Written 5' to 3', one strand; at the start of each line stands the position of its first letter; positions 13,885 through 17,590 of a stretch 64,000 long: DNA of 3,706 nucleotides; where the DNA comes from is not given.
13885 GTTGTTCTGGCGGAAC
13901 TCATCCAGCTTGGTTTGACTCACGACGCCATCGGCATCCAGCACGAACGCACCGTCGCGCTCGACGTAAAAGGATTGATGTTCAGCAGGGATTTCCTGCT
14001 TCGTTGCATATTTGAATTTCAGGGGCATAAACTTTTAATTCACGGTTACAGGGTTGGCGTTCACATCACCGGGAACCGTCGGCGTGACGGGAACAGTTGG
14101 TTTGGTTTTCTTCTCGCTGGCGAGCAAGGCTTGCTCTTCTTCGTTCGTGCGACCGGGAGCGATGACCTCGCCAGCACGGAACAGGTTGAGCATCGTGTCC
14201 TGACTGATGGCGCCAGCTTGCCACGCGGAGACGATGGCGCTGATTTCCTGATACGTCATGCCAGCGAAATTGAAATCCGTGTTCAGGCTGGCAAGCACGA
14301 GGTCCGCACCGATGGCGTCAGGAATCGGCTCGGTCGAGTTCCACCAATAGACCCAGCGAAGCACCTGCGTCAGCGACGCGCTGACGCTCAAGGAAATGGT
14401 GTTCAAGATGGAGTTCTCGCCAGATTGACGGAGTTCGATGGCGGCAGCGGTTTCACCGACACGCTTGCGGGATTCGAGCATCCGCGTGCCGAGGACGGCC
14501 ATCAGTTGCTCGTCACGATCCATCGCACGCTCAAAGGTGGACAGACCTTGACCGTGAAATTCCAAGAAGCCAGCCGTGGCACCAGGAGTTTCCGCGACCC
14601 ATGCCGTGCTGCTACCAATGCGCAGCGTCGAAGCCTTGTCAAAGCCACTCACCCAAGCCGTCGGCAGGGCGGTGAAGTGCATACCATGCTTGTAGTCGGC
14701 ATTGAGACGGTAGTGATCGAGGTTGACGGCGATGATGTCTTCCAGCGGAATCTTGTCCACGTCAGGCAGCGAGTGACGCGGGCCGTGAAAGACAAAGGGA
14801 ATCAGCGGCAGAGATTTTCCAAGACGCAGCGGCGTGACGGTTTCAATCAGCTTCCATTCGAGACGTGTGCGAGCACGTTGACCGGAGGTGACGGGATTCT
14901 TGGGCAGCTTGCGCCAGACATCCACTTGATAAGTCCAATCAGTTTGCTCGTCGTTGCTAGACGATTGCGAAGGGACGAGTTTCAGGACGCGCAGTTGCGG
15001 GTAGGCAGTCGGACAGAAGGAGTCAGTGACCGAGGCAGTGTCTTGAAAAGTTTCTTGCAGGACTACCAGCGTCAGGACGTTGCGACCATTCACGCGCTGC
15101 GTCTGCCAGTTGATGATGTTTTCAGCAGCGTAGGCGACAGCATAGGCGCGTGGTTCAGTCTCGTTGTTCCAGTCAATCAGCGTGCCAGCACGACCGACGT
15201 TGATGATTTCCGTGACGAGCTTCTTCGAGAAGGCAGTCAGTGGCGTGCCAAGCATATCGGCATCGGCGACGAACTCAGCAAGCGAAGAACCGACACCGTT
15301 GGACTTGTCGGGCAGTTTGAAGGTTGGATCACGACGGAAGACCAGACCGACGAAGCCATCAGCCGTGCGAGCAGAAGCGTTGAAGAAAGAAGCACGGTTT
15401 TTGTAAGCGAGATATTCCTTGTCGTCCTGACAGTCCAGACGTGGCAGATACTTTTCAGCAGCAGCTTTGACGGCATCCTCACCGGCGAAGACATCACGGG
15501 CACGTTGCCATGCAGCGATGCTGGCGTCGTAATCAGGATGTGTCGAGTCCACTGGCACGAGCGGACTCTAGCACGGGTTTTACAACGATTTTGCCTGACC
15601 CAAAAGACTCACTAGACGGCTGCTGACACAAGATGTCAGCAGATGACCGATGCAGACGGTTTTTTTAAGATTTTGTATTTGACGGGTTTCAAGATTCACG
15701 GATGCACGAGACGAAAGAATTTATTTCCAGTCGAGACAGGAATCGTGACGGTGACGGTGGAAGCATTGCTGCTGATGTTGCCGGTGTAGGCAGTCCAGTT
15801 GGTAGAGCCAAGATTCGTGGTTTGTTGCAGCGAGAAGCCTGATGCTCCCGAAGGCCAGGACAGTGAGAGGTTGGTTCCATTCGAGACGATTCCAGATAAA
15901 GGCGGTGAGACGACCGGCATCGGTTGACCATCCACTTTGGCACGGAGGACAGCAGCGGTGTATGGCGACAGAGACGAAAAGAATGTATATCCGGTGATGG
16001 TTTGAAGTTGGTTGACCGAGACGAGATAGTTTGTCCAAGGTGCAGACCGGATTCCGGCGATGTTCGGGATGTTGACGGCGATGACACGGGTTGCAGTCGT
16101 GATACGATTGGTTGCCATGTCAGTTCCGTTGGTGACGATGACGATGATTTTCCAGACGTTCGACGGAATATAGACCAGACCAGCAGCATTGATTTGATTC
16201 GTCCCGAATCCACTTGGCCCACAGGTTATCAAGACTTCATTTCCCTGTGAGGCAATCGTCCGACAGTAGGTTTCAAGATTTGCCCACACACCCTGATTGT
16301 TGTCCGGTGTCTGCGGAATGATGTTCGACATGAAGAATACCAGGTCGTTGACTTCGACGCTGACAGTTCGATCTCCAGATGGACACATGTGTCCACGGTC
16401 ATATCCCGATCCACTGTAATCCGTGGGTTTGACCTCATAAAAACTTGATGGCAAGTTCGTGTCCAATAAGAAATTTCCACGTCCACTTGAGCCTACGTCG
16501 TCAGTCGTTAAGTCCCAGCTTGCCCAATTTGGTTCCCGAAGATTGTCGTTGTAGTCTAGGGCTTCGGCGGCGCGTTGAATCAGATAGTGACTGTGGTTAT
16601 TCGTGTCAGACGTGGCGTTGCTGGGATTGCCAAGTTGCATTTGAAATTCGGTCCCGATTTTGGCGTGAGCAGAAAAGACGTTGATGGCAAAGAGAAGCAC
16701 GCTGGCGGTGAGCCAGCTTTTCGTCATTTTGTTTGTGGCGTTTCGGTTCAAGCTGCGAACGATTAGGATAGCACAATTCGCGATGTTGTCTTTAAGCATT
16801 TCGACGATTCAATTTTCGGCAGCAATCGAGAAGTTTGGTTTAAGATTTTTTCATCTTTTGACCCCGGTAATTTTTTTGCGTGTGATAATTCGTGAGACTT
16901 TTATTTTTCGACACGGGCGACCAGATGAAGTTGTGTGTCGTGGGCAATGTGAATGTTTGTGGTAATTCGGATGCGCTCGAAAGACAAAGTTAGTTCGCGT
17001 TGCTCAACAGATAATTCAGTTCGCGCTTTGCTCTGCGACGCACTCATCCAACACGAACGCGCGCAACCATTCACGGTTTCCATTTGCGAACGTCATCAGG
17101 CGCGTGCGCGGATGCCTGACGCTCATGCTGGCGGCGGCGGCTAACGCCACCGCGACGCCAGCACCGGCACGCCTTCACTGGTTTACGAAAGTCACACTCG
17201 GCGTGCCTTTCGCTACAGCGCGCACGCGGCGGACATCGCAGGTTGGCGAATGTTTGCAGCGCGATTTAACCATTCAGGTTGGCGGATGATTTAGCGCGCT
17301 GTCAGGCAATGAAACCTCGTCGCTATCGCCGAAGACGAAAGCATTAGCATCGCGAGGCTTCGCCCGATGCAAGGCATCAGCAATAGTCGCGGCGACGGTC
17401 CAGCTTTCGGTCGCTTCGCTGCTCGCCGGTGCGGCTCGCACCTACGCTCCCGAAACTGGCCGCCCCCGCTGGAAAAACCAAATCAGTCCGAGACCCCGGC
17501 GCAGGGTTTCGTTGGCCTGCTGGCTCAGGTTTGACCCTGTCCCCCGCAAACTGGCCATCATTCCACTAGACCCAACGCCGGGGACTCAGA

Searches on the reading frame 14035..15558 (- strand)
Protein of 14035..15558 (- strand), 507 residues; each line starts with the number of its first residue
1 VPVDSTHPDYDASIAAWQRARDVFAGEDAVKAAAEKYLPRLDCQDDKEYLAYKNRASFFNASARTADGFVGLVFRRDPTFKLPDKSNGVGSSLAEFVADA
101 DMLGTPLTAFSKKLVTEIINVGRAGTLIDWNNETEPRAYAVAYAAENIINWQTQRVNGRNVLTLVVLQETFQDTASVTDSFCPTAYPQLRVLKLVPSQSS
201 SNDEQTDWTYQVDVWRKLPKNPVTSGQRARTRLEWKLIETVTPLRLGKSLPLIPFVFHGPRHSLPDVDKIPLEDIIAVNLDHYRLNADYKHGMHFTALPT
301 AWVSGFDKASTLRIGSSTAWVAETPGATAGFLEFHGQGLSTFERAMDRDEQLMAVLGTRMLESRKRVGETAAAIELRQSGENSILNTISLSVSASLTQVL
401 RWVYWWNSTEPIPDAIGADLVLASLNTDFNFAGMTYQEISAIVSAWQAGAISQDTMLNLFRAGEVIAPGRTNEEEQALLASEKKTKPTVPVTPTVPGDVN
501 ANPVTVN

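Call 7: search_protein_families(library=pfam, proteins=[window:14035-15558:-])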
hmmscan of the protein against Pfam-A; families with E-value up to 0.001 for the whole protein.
window:14035-15558:- (507 aa): 1 family
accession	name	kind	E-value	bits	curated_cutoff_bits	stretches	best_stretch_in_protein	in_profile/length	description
PF13264.11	DUF4055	-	2.9e-38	131.6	25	1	271-406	1-139/140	Domain of unknown function (DUF4055)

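Call 19: find_related_loci(query=window:14035-15558:-, collection=viral_contigs, flank=10000)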
Query window:14035-15558:- (507 aa) in viral_contigs; peptide patterns used: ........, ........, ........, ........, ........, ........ (x = any residue, [..] = any of these).
12 stretches matched a pattern; 12 encode a relative of the query (tblastn E <= 1e-3); 11 distinct loci.
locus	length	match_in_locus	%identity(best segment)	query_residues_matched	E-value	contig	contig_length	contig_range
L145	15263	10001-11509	81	1-503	0e+0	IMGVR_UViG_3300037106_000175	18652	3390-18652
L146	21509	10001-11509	80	1-503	0e+0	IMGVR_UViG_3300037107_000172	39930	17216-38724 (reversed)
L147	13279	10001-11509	79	1-503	0e+0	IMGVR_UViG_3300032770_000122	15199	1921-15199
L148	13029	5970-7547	76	1-506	0e+0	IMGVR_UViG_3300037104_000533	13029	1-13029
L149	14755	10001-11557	63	1-507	0e+0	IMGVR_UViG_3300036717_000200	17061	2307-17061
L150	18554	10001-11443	66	1-481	0e+0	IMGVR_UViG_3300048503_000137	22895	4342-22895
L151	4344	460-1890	63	1-483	0e+0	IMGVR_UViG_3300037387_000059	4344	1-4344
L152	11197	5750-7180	63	1-479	0e+0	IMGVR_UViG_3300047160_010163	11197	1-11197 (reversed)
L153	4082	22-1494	60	1-479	0e+0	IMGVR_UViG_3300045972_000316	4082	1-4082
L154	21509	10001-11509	78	1-503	0e+0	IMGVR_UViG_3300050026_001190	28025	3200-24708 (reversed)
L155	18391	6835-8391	62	1-507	0e+0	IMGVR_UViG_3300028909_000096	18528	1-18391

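Call 39: search_protein_families(library=pfam, proteins=[L149:159-1214:+, L149:1148-2377:+, L149:2478-3113:+, L149:3110-4507:+, L149:4551-6017:-, L149:6383-6994:-, L149:7101-7703:-, L149:7514-8155:-, L149:8355-8867:-, L149:8413-8883:+], max_evalue=0.01)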
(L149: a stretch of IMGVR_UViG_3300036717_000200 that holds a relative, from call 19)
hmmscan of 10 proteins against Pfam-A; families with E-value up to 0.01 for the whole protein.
L149:159-1214:+ (351 aa): 1 family
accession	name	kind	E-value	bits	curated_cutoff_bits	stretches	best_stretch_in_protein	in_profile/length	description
PF21128.4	MCM4_WHD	-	0.0064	17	24.4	0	111-155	12-60/75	MCM4, winged helix domain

L149:1148-2377:+ (409 aa): 1 family
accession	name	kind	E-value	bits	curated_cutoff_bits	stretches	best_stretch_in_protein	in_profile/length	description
PF13481.12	AAA_25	-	3.5e-17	63.1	27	1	64-235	17-193/195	AAA domain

L149:2478-3113:+ (211 aa): 1 family
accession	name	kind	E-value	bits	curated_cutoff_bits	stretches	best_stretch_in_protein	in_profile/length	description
PF10668.15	Phage_terminase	-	0.0011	19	22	1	29-71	11-55/67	Phage terminase small subunit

L149:3110-4507:+ (465 aa): 1 family
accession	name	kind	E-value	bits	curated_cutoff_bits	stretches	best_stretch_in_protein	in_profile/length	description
PF03237.21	Terminase_6N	-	2.5e-05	24.5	22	1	111-259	60-210/215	Terminase large subunit, T4likevirus-type, N-terminal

L149:4551-6017:- (488 aa): 0 families

L149:6383-6994:- (203 aa): 1 family
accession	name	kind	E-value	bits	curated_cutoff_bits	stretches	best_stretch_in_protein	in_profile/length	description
PF20213.3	DUF6573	-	1e-19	71.4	27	1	82-203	9-138/138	Family of unknown function (DUF6573)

L149:7101-7703:- (200 aa): 0 families

L149:7514-8155:- (213 aa): 0 families

L149:8355-8867:- (170 aa): 0 families

L149:8413-8883:+ (156 aa): 0 families

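Call 83: search_protein_families(library=pfam, proteins=[L155:1379-2776:+, L155:780-1382:+, L155:2697-3413:+, L155:3439-4041:-, L155:8-679:+], max_evalue=0.01)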
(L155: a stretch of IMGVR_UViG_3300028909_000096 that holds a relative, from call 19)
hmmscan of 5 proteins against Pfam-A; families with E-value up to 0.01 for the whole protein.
L155:1379-2776:+ (465 aa): 1 family
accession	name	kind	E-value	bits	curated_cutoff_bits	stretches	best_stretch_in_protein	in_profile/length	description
PF03237.21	Terminase_6N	-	5.8e-05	23.3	22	1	113-259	62-210/215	Terminase large subunit, T4likevirus-type, N-terminal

L155:780-1382:+ (200 aa): 1 family
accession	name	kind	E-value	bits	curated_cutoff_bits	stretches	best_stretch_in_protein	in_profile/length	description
PF10668.15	Phage_terminase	-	0.001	19.1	22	1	29-71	11-55/67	Phage terminase small subunit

L155:2697-3413:+ (238 aa): 0 families

L155:3439-4041:- (200 aa): 0 families

L155:8-679:+ (223 aa): 1 family
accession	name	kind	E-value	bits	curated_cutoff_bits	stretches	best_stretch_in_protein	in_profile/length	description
PF13481.12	AAA_25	-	3.9e-06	27.1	27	1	2-49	147-193/195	AAA domain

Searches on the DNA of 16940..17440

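Call 18: search_rna_families(source=window, start=16940, end=17440, threshold=evalue, max_evalue=10)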
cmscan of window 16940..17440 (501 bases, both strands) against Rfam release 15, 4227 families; matches with E-value up to 10: 2.
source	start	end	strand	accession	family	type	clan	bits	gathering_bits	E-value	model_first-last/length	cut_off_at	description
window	17201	17292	+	RF01398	isrP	Gene; sRNA;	-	15.5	45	1.9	1-148/148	no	isrP Hfq binding RNA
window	17083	17125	-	RF01340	CRISPR-DR29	Gene; CRISPR;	-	15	39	3.4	1-37/37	no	CRISPR RNA direct repeat element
